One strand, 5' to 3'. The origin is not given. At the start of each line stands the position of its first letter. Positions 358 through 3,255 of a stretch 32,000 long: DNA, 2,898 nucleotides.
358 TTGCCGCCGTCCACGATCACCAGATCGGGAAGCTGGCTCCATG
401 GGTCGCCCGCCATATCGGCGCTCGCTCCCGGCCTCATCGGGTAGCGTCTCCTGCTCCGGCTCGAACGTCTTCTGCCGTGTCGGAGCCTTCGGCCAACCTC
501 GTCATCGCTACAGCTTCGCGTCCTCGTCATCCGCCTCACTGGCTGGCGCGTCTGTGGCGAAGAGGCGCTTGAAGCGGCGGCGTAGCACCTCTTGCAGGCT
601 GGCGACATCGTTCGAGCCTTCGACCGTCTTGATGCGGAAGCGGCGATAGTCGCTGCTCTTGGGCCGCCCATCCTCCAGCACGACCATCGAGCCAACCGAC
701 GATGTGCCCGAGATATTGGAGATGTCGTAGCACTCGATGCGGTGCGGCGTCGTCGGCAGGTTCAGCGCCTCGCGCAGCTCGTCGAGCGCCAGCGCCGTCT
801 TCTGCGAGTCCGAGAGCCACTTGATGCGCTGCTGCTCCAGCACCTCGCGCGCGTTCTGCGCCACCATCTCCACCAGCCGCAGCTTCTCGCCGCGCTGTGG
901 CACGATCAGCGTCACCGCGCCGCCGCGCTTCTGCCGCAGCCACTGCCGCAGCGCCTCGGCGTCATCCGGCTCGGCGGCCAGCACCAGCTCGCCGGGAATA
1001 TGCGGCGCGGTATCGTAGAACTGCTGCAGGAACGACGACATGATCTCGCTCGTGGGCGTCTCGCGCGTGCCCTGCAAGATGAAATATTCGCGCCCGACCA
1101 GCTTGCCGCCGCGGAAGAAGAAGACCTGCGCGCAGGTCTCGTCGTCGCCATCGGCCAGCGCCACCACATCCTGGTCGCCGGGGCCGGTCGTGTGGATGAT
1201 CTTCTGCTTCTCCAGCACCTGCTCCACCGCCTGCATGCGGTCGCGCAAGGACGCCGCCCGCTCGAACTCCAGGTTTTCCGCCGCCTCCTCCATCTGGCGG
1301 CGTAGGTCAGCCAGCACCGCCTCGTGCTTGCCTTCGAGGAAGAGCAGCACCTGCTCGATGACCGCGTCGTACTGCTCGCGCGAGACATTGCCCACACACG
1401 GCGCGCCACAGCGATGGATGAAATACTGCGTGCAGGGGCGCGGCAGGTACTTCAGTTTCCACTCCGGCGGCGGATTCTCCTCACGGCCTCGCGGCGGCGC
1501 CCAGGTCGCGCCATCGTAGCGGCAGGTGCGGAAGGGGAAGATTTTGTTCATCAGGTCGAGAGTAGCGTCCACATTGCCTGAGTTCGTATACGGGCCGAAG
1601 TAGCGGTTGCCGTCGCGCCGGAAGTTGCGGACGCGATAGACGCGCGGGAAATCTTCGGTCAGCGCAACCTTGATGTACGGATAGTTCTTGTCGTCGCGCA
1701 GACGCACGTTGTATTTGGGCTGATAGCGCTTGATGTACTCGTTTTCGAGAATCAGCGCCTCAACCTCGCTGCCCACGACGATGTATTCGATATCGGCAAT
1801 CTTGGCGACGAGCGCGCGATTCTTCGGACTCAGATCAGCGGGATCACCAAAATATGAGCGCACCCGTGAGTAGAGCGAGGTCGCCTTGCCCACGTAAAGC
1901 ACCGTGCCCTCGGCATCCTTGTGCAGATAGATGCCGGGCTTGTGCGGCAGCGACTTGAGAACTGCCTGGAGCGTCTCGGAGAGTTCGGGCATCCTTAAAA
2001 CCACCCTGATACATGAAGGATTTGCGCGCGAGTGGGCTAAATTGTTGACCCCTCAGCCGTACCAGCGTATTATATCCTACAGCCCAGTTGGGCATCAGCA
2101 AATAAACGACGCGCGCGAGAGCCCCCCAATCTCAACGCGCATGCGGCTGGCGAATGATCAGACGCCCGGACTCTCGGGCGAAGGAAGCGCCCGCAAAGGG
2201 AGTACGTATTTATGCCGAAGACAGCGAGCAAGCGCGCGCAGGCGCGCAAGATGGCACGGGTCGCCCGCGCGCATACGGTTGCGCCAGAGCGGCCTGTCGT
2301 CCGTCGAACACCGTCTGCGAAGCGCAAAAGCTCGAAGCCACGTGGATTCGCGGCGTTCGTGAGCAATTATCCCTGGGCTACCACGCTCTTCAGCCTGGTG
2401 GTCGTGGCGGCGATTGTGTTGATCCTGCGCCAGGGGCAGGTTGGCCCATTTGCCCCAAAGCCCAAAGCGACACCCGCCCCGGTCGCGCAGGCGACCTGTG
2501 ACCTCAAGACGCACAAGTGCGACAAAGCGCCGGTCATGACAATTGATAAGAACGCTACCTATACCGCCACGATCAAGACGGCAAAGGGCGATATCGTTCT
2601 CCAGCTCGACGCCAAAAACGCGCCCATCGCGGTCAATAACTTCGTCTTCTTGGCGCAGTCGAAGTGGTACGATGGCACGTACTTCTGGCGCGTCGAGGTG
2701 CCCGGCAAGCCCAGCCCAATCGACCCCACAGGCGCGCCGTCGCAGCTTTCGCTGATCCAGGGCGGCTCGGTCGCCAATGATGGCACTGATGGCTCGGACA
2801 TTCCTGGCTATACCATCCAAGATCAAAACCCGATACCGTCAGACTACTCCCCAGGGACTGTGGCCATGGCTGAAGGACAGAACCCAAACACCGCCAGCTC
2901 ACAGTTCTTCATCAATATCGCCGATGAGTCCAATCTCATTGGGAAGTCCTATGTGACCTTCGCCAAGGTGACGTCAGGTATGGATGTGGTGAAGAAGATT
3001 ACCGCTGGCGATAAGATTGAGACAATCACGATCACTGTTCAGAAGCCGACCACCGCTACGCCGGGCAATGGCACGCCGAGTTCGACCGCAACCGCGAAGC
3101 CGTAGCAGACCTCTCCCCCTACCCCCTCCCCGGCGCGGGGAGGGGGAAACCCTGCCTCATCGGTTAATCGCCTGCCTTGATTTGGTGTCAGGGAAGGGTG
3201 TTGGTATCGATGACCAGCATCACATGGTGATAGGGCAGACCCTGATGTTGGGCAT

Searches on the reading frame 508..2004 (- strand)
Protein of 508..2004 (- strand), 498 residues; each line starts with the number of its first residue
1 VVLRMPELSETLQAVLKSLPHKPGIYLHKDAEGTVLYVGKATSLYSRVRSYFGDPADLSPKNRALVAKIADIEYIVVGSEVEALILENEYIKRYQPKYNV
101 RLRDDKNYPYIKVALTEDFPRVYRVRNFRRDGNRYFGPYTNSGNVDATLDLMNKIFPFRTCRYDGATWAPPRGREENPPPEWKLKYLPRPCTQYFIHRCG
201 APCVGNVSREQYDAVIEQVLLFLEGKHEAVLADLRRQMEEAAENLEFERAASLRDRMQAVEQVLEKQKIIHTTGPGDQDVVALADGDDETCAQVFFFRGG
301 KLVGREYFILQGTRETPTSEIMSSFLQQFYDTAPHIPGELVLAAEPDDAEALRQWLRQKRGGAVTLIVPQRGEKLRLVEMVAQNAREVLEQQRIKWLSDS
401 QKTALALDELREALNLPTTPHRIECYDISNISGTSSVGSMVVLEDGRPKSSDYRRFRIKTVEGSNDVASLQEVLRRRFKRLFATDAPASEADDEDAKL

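Call 45: search_protein_families(library=pfam, proteins=[window:508-2004:-], max_evalue=0.00001)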
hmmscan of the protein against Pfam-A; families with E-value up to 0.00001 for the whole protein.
window:508-2004:- (498 aa): 4 families
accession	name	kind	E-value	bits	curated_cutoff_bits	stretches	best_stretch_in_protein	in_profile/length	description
PF22920.2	UvrC_RNaseH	-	1e-38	132.3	24.3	1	277-392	1-116/116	UvrC Ribonuclease H-like domain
PF08459.17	UvrC_RNaseH_dom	-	6.2e-27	94.8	22.3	1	412-483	2-73/159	UvrC RNAse H endonuclease domain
PF02151.25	UVR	-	6.6e-10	38.9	21.5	1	229-262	2-35/36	UvrB/uvrC motif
PF01541.30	GIY-YIG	-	1.4e-07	32.2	22.6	1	23-99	2-78/78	GIY-YIG catalytic domain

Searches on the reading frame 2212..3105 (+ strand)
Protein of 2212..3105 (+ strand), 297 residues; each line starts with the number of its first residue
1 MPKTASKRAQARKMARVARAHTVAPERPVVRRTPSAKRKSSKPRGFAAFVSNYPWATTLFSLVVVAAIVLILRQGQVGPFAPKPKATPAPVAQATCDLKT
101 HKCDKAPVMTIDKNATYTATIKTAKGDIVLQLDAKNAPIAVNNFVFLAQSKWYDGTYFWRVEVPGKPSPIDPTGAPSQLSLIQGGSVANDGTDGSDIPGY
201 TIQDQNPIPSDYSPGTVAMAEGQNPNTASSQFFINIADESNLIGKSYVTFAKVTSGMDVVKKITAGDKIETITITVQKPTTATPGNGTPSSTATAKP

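Call 45: search_protein_families(library=pfam, proteins=[window:2212-3105:+], max_evalue=0.00001)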
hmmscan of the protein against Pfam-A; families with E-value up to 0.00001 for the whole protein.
window:2212-3105:+ (297 aa): 1 family
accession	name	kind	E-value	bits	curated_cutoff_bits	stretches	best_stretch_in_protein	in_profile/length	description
PF00160.26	Pro_isomerase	-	1.7e-29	103.5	21.7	1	120-270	3-144/159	Cyclophilin type peptidyl-prolyl cis-trans isomerase/CLD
